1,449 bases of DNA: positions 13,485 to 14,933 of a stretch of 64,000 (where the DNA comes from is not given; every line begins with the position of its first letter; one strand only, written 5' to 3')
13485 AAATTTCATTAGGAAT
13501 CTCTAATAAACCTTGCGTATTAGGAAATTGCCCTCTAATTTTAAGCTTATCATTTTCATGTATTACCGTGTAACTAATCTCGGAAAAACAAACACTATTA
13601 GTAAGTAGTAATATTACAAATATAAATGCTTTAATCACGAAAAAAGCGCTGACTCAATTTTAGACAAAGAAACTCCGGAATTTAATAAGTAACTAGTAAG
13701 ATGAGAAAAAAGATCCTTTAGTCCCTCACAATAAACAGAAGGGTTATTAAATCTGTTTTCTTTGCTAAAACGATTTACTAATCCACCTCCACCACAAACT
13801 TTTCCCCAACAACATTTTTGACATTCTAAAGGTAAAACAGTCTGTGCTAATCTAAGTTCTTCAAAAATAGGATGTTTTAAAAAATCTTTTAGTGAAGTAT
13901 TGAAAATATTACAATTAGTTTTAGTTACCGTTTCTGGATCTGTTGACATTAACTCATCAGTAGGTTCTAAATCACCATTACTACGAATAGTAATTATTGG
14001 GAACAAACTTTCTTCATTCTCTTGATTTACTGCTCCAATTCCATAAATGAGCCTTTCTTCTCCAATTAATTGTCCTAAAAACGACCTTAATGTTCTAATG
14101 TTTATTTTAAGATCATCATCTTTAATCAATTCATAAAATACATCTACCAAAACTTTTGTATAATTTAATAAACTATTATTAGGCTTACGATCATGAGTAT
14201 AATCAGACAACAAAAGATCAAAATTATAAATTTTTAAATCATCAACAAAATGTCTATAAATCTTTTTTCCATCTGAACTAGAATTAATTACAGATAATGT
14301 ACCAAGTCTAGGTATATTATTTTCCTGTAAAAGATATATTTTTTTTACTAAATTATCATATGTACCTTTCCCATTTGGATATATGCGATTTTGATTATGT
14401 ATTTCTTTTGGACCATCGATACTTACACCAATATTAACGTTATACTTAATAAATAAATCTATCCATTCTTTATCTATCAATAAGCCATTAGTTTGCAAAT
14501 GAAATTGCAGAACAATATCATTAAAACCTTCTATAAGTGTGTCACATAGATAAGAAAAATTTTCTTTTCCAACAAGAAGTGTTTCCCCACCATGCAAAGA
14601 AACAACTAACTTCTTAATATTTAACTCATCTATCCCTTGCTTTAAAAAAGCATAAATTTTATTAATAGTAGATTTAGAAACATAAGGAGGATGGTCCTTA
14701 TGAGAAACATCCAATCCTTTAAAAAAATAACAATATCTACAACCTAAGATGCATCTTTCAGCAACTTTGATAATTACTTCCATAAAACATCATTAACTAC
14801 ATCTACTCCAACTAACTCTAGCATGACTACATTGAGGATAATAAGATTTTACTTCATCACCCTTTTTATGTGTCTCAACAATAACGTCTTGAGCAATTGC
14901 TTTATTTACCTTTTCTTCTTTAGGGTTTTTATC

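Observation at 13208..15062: Candidate RiPP operon: 69-aa peptide ending in three [Tyr/His/Trp]-x-[Gln/Arg]-x-Ser pentads, a radical SAM/SPASM enzyme and a secreted PDZ-like protein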

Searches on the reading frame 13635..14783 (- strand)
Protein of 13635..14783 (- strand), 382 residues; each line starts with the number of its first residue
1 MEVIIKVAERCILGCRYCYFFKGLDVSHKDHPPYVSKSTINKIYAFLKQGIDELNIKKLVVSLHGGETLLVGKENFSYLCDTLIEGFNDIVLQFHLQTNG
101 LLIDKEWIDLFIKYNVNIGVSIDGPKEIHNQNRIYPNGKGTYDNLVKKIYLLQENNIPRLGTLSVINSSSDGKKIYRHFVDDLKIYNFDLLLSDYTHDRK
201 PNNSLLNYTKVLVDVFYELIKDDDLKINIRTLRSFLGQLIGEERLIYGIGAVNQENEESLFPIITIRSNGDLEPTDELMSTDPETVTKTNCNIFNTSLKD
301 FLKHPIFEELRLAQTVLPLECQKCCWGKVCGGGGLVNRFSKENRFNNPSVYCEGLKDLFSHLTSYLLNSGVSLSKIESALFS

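Call 3: search_protein_families(library=ncbifam, proteins=[window:13635-14783:-], max_evalue=1)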
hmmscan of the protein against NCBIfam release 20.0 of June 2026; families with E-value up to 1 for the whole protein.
window:13635-14783:- (382 aa): 53 families (the best 25 are shown)
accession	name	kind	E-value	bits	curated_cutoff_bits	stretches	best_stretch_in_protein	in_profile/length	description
TIGR04496.1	rSAM_XyeB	equivalog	3.2e-83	279.6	450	1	1-377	4-380/385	cyclophane-forming radical SAM/SPASM peptide maturase XyeB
NF041707.1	rSAM_YhhB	equivalog_domain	4.5e-76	256.1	445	1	3-367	4-366/369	cyclophane-forming radical SAM/SPASM peptide maturase YhhB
TIGR04269.1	SAM_SPASM_FxsB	subfamily_domain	3.9e-63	213.7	370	1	2-363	3-362/363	FxsB family cyclophane-forming radical SAM/SPASM peptide maturase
TIGR03942.1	sulfatase_rSAM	equivalog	6.5e-47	160.3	349.45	1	6-367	5-358/363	anaerobic sulfatase maturase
NF041298.1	rSAM_mat_DynA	equivalog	9.2e-36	123.5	450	1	4-366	4-353/356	dynobactin maturation radical SAM/SPASM protein DynA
TIGR04261.1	rSAM_GlyRichRpt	subfamily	4.8e-34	117.9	310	1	8-347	4-340/363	cyclophane-forming radical SAM/SPASM peptide maturase GrrM/OscB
NF010321.0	PRK13758.1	equivalog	1.3e-27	96.9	441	1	4-368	7-364/370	anaerobic sulfatase-maturase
NF041718.1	rSAM_phane_AMC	equivalog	7.4e-27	94.3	425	1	3-352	8-346/362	cyclophane-forming radical SAM peptide maturase AmcB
NF047865.1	rSAM_PapB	equivalog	1.3e-26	93.6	340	1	4-335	6-317/330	PapB family radical SAM/SPASM ranthipeptide maturase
NF010308.0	PRK13745.1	equivalog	2.2e-24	86.2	484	2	7-168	20-177/412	anaerobic sulfatase-maturation protein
NF041300.1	rSAM_mat_DarW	exception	9.4e-23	80.7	650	1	3-366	43-398/415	radical SAM/SPASM peptide maturase DarW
TIGR03906.1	quino_hemo_SAM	equivalog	1.2e-22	80.3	453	2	3-185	96-276/467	quinohemoprotein amine dehydrogenase maturation protein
NF038107.1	rSAM_NF038107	equivalog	3.9e-22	78.6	600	1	5-156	89-237/444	Cys-every-fifth radical SAM/SPASM peptide maturase CefB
TIGR04068.1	rSAM_ocin_clost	equivalog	5.3e-22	78.3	500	1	3-193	86-276/462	Cys-rich peptide radical SAM maturase CcpM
TIGR04083.1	rSAM_pep_methan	hypoth_equivalog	1.1e-21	77.2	300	1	10-365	9-342/376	TIGR04083 family peptide-modifying radical SAM enzyme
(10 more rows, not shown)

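Call 4: search_protein_families(library=pfam, proteins=[window:13635-14783:-], max_evalue=1)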
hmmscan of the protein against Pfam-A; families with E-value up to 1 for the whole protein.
window:13635-14783:- (382 aa): 2 families
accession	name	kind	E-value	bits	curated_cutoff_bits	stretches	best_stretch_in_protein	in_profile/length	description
PF04055.27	Radical_SAM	-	2.6e-13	50.9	29.5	1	6-162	2-144/166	Radical SAM superfamily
PF12009.13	Telomerase_RBD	-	0.031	14.9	25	1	288-369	22-92/133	Telomerase ribonucleoprotein complex - RNA binding domain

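Call 5: find_homologous_proteins(query=window:13635-14783:-, max_evalue=1e-10)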
Query window:13635-14783:- (382 aa): 788 proteins with E <= 1e-10 among 4757 candidates; the best 120 are listed.
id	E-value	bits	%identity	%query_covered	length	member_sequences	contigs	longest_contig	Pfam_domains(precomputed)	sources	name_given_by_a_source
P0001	6.0e-164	564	64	100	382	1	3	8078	PF04055.28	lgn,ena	-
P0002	1.4e-119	418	50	99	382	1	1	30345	PF04055.28,PF13353.12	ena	-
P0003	8.3e-119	415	49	99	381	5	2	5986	PF04055.28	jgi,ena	jgi:uncharacterized protein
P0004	2.3e-117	411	50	99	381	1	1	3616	PF04055.28,PF13353.12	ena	-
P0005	2.6e-117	410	48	99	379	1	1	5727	PF04055.28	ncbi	-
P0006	1.2e-116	408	49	96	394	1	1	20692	PF04055.28,PF13353.12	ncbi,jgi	jgi:uncharacterized protein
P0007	1.7e-116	408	49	100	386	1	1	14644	PF04055.28,PF13353.12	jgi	jgi:uncharacterized protein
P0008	5.2e-115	403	49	99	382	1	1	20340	PF04055.28,PF13353.12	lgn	-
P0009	3.5e-113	397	49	99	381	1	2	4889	PF04055.28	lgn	-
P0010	1.0e-111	392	48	99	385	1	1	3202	PF04055.28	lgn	-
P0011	3.0e-110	387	47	100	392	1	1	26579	PF04055.28,PF13353.12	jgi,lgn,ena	-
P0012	4.1e-110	387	46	98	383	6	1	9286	PF04055.28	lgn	-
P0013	8.6e-110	386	46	99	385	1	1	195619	PF04055.28,PF13353.12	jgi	jgi:uncharacterized protein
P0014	9.9e-110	386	48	99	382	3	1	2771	PF04055.28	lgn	-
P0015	1.7e-108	381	46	97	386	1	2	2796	PF04055.28,PF13353.12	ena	-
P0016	2.7e-108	381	48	100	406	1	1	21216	PF04055.28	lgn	-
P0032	3.7e-96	341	43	100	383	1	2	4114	PF04055.28,PF13353.12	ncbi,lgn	ncbi:MAG: radical SAM protein [Rickettsiaceae bacterium]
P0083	6.4e-74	268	39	99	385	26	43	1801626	PF04055.28,PF13353.12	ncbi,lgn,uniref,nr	ncbi:radical SAM protein [Wolbachia endosymbiont of Folsomia candida]|uniref:radical SAM protein n=1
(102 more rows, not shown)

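Call 6: search_solved_structures(query=window:13635-14783:-, max_evalue=0.001)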
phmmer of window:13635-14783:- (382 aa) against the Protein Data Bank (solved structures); distinct sequences matched with E-value up to 0.001: 4.
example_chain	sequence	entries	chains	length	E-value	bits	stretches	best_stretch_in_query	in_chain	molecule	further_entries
9gm3_A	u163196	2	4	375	1.1e-29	107.1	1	4-367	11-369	ChlB radical SAM domain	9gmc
4k36_A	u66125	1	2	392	1.2e-22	84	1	4-370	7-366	Anaerobic sulfatase-maturating enzyme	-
4k37_A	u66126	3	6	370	1.5e-22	83.7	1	4-369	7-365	Anaerobic sulfatase-maturating enzyme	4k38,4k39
5wgg_A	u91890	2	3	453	4.6e-08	36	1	5-154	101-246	Radical SAM domain protein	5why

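Call 8: find_encoding_contigs(protein=P0001, flank=4000, max_places=3)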
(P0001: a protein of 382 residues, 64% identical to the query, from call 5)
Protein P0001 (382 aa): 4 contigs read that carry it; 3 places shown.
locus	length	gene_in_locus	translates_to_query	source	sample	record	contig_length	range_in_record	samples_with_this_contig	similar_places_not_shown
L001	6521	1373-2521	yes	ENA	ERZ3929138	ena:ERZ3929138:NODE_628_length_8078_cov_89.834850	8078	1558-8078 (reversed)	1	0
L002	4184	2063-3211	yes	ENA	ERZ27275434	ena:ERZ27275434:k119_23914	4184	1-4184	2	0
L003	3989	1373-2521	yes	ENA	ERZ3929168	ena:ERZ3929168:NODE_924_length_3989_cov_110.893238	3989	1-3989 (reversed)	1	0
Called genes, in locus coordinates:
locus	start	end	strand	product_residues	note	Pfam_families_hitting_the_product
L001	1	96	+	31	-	?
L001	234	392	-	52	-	-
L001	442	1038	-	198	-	-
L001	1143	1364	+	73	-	-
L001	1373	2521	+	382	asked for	PF04055:Radical_SAM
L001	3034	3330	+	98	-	-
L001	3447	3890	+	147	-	PF00589:Phage_integrase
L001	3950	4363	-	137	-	-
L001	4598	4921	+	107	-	PF03389:MobA_MobL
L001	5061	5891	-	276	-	PF01526:DDE_Tnp_Tn3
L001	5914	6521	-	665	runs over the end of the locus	PF13700:DUF4158, PF01526:DDE_Tnp_Tn3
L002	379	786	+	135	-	-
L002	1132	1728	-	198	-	-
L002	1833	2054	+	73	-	-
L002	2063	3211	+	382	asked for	PF04055:Radical_SAM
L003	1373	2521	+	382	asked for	PF04055:Radical_SAM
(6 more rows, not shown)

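Call 9: find_encoding_contigs(protein=P0002, flank=4000, max_places=2)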
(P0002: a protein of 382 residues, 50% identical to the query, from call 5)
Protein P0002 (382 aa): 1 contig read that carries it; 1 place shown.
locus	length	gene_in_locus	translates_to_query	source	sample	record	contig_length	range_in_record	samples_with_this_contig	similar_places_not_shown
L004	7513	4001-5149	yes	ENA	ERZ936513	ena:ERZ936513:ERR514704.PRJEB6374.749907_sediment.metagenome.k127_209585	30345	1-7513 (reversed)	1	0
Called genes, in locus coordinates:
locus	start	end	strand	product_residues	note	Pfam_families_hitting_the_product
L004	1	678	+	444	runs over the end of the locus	PF00083:Sugar_tr, PF07690:MFS_1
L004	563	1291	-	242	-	PF13328:HD_4, PF01966:HD (weak)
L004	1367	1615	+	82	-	-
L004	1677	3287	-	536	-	-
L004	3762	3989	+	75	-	-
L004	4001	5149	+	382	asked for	PF04055:Radical_SAM, PF13353:Fer4_12 (faint)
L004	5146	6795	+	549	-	PF01433:Peptidase_M1 (weak), PF05299:Peptidase_M61 (faint)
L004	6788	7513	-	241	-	?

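Call 16: find_related_loci(query=A1, collection=genome_contigs, flank=4000)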
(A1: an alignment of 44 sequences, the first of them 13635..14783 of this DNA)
Query A1 (382 aa) in genome_contigs; peptide patterns used: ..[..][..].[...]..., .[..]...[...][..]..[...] (x = any residue, [..] = any of these).
600 stretches matched a pattern (row limit reached: there are more); 552 encode a relative of the query (tblastn E <= 1e-3); the best 80 are kept; 80 distinct loci.
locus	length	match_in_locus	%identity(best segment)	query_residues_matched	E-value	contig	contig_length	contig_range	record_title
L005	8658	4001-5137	42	3-380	7e-97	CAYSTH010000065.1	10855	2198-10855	MAG TPA_asm: uncultured Francisellaceae bacterium isolate SRP199154_co2_71 genome assembly, contig: NODE_4199_length_108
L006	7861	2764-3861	44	1-366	7e-95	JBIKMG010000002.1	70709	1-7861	MAG: Coxiellaceae bacterium isolate ME2014-08-31_3300042860_group5_bin67 Rohwer_bin2400_scaffold_160_c1, whole genome sh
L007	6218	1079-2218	41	1-382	3e-92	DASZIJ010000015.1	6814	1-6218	MAG TPA_asm: Candidatus Rhabdochlamydia sp. isolate SMAG_U6599 k141_1384547, whole genome shotgun sequence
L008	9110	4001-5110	41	1-371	3e-91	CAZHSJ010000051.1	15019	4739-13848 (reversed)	MAG TPA_asm: Uncultured Candidatus Berkiella sp. isolate SRP173033_co3_65 genome assembly, contig: NODE_5083_length_1501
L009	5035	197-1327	41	3-380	1e-89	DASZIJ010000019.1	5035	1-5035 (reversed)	MAG TPA_asm: Candidatus Rhabdochlamydia sp. isolate SMAG_U6599 k141_2717447, whole genome shotgun sequence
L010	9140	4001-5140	40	1-380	9e-89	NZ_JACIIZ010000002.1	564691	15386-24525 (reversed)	Nitrospirillum iridis strain DSM 22198 Ga0373326_02, whole genome shotgun sequence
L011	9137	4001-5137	40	1-377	1e-88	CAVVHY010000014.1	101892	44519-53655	MAG: uncultured Gammaproteobacteria bacterium isolate MFD02923.bin.3.140 genome assembly, contig: contig_16387, whole ge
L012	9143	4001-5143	36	1-381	1e-80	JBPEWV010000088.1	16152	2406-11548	MAG: Pleionea sp. isolate MAG07 MAG07_MAG07_88, whole genome shotgun sequence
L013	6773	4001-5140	34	3-380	3e-75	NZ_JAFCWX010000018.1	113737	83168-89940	Massilia sp. TWP1-3-3 NODE_18_length_113737_cov_54.952710, whole genome shotgun sequence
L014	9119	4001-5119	32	1-380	1e-70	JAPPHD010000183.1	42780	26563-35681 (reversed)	MAG: Gammaproteobacteria bacterium isolate RHO1_bin_72 NODE_1817_length_42780_cov_11.163651, whole genome shotgun sequen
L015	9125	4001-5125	35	1-376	2e-64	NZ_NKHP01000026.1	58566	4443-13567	Xenorhabdus indica strain DSM 17382 Xind_26, whole genome shotgun sequence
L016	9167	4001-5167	32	1-380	4e-63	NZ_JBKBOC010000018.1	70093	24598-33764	MAG: Brevundimonas sp. isolate 21I_057.bin.11 NODE_101_length_70093_cov_157.518336, whole genome shotgun sequence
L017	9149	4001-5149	32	1-380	2e-63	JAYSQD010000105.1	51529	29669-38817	MAG: Arenimonas sp. isolate GFS_11667 GFS_11667_104, whole genome shotgun sequence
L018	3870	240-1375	38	1-381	6e-73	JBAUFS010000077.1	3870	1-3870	MAG: Candidatus Rhabdochlamydia sp. isolate MFD10848_ilm_asm_bin6 k127_42845, whole genome shotgun sequence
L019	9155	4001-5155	30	1-380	5e-61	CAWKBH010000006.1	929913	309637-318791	MAG: uncultured Alphaproteobacteria bacterium isolate MFD05442.bin.2.194 genome assembly, contig: contig_16527, whole ge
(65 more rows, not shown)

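Call 22: find_related_loci(query=A1, collection=metagenome_contigs, flank=3000)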
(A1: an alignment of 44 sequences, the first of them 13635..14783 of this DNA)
Query A1 (382 aa) in metagenome_contigs; peptide patterns used: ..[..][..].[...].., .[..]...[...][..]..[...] (x = any residue, [..] = any of these).
600 stretches matched a pattern (row limit reached: there are more); 397 encode a relative of the query (tblastn E <= 1e-3); the best 80 are kept; 80 distinct loci.
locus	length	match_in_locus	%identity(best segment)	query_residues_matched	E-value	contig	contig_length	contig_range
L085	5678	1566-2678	35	1-372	5e-66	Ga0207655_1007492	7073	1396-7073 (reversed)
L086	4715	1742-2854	31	1-370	5e-61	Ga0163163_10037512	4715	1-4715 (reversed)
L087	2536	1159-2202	34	3-362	1e-59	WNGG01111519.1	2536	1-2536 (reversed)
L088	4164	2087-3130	34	3-362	4e-59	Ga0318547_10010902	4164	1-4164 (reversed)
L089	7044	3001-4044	34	3-362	2e-57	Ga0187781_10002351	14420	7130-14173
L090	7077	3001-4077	30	4-366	4e-57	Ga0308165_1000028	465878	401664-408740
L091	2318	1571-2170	48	1-197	2e-57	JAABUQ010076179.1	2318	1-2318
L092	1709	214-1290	32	4-362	9e-58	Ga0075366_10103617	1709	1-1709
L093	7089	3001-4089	31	4-369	2e-54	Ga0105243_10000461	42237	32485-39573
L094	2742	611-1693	32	4-362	3e-54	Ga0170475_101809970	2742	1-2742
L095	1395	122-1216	29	3-372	8e-54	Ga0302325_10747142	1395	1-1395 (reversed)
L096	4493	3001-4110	28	2-372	1e-50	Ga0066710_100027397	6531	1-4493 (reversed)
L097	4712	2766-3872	27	2-378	1e-50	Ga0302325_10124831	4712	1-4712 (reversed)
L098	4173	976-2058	29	2-375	3e-50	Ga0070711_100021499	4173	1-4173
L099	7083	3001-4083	29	2-375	6e-50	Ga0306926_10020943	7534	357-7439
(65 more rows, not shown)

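Call 24: find_encoding_contigs(protein=P0006, flank=5000, max_places=1)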
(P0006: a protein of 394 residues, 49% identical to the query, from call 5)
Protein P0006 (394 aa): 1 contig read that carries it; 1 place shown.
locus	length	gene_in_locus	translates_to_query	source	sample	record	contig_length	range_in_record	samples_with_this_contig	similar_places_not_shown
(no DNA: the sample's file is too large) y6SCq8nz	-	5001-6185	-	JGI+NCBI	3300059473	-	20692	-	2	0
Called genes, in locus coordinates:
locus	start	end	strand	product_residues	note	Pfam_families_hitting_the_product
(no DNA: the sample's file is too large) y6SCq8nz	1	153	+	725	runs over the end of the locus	PF03412:Peptidase_C39, PF02463:SMC_N, PF00005:ABC_tran, PF13401:AAA_22 (weak)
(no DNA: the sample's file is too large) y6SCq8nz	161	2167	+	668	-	PF00005:ABC_tran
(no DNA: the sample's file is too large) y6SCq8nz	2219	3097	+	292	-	PF00892:EamA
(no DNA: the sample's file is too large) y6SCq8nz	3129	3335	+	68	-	-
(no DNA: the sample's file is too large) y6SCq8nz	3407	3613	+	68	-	-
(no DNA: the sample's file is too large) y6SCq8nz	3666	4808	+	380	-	PF04055:Radical_SAM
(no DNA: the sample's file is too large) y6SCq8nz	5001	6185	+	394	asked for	PF04055:Radical_SAM, PF13353:Fer4_12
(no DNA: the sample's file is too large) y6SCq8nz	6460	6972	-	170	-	PF02281:Dimer_Tnp_Tn5 (weak)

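Call 25: find_encoding_contigs(protein=P0007, flank=5000, max_places=1)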
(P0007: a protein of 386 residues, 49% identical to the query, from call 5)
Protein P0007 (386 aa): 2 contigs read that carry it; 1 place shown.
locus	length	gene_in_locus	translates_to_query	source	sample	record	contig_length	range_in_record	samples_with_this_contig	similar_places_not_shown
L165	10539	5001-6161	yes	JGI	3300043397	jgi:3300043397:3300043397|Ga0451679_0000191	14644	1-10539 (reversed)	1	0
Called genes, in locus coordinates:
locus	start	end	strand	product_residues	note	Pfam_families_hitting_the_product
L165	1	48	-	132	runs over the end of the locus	-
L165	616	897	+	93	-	-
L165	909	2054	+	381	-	PF04055:Radical_SAM, PF13353:Fer4_12 (faint)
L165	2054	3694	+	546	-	-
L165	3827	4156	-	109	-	PF02452:PemK_toxin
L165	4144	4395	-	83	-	-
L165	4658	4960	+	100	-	-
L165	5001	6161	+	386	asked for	PF04055:Radical_SAM, PF13353:Fer4_12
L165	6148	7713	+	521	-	-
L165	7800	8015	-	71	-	-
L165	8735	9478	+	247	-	PF01051:Rep3_N, PF21205:Rep3_C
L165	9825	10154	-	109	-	PF02452:PemK_toxin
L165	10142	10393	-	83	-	-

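Call 26: find_encoding_contigs(protein=P0013, flank=5000, max_places=1)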
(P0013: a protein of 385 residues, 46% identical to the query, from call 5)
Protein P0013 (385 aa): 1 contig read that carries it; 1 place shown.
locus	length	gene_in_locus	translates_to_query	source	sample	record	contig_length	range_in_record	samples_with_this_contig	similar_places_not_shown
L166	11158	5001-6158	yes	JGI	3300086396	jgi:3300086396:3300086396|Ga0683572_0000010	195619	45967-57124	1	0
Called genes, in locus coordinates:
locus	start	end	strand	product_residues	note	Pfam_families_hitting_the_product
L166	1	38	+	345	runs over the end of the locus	PF04613:LpxD, PF25087:GMPPB_C, PF14602:Hexapep_2 (faint), PF00132:Hexapep, PF25084:LbH_EIF2B (faint), PF00132:Hexapep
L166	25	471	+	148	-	PF22817:ApeP-like, PF07977:FabA, PF22818:ApeI-like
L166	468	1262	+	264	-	PF25087:GMPPB_C (faint), PF00132:Hexapep (weak), PF13720:Acetyltransf_11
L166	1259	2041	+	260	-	PF17930:LpxI_N, PF06230:LpxI_C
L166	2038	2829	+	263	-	PF03372:Exo_endo_phos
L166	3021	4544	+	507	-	PF13541:ChlI, PF00158:Sigma54_activat (weak), PF01078:Mg_chelatase, PF07728:AAA_5, PF00493:MCM (weak), PF13335:Mg_chelatase_C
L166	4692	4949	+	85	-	-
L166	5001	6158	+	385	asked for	PF04055:Radical_SAM, PF13353:Fer4_12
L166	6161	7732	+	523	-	PF01433:Peptidase_M1 (weak)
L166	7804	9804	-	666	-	PF00289:Biotin_carb_N, PF02786:CPSase_L_D2, PF02222:ATP-grasp, PF07478:Dala_Dala_lig_C, PF02785:Biotin_carb_C, PF18140:PCC_BT, PF00364:Biotin_lipoyl, PF25984:BSH_YknX (faint)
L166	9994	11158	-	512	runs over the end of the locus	PF01039:Carboxyl_trans, PF03255:ACCA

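Call 27: find_encoding_contigs(protein=P0032, flank=5000, max_places=2)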
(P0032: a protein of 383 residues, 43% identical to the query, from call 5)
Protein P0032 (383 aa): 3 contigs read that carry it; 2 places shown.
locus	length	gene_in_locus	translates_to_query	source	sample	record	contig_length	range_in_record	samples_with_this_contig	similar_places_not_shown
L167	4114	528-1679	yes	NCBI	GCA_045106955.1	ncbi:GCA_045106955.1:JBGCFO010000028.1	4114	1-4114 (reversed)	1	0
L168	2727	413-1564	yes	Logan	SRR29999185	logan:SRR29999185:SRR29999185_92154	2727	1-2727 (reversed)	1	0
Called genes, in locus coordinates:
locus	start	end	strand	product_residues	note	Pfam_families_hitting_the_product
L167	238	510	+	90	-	-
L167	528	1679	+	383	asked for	PF04055:Radical_SAM, PF13353:Fer4_12 (weak)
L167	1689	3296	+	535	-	PF01433:Peptidase_M1 (weak), PF05299:Peptidase_M61 (weak)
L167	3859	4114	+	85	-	PF01609:DDE_Tnp_1, PF13612:DDE_Tnp_1_3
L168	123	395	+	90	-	-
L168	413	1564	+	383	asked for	PF04055:Radical_SAM, PF13353:Fer4_12 (weak)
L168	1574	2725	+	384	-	?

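Call 29: search_protein_families(library=pfam, proteins=[L004:5146-6795:+, L167:1689-3296:+, L166:6161-7732:+, L015:5165-6064:+, L007:2250-3119:+], max_evalue=0.1)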
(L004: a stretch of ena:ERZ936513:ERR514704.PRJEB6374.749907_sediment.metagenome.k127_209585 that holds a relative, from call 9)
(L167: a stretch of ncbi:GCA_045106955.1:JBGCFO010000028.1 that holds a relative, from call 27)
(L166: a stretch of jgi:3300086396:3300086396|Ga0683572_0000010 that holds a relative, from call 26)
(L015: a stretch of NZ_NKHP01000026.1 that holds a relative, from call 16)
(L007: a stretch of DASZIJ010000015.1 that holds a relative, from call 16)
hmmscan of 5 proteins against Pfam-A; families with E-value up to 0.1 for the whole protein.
L004:5146-6795:+ (549 aa): 3 families
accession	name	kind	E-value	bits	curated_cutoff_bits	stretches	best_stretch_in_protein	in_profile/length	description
PF01433.26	Peptidase_M1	-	1e-06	28.9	27.7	1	280-399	61-180/218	Peptidase family M1 domain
PF05299.18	Peptidase_M61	-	7.1e-06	26.8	22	1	287-354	3-79/118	M61 glycyl aminopeptidase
PF17820.7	PDZ_6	-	0.032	14.4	27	1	486-505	2-21/54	PDZ domain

L167:1689-3296:+ (535 aa): 3 families
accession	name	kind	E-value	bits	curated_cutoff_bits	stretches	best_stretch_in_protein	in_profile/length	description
PF05299.18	Peptidase_M61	-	2.8e-07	31.4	22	1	267-333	5-79/118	M61 glycyl aminopeptidase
PF01433.26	Peptidase_M1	-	1.4e-06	28.6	27.7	1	229-410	28-211/218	Peptidase family M1 domain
PF10026.15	DUF2268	-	0.0074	16.3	23.6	1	236-323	36-122/195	Predicted Zn-dependent protease (DUF2268)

L166:6161-7732:+ (523 aa): 2 families
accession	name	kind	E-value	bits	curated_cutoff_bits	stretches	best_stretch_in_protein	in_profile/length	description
PF01433.26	Peptidase_M1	-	5.6e-06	26.6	27.7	1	250-414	40-214/218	Peptidase family M1 domain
PF17899.6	Peptidase_M61_N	-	0.021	15.3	23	1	33-156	10-132/168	Peptidase M61 N-terminal domain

L015:5165-6064:+ (299 aa): 3 families
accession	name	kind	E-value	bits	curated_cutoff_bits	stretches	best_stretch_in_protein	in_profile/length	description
PF13650.11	Asp_protease_2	-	9.2e-11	42.7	24.3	2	46-117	2-73/90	Aspartyl protease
PF13975.11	gag-asp_proteas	-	1.6e-09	38.7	28.2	2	192-278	5-92/92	gag-polyprotein putative aspartyl protease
PF00077.25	RVP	-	0.012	16.3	20.7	0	194-213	13-32/101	Retroviral aspartyl protease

L007:2250-3119:+ (289 aa): 4 families
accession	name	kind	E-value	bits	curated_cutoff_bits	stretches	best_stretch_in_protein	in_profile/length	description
PF13975.11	gag-asp_proteas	-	1.8e-06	28.9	28.2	1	46-114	1-70/92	gag-polyprotein putative aspartyl protease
PF13650.11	Asp_protease_2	-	2.6e-06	28.5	24.3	0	47-99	2-56/90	Aspartyl protease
PF00077.25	RVP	-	0.0048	17.6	20.7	0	204-237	15-47/101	Retroviral aspartyl protease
PF09668.16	Asp_protease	-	0.028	15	26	0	45-114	11-82/109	Aspartyl protease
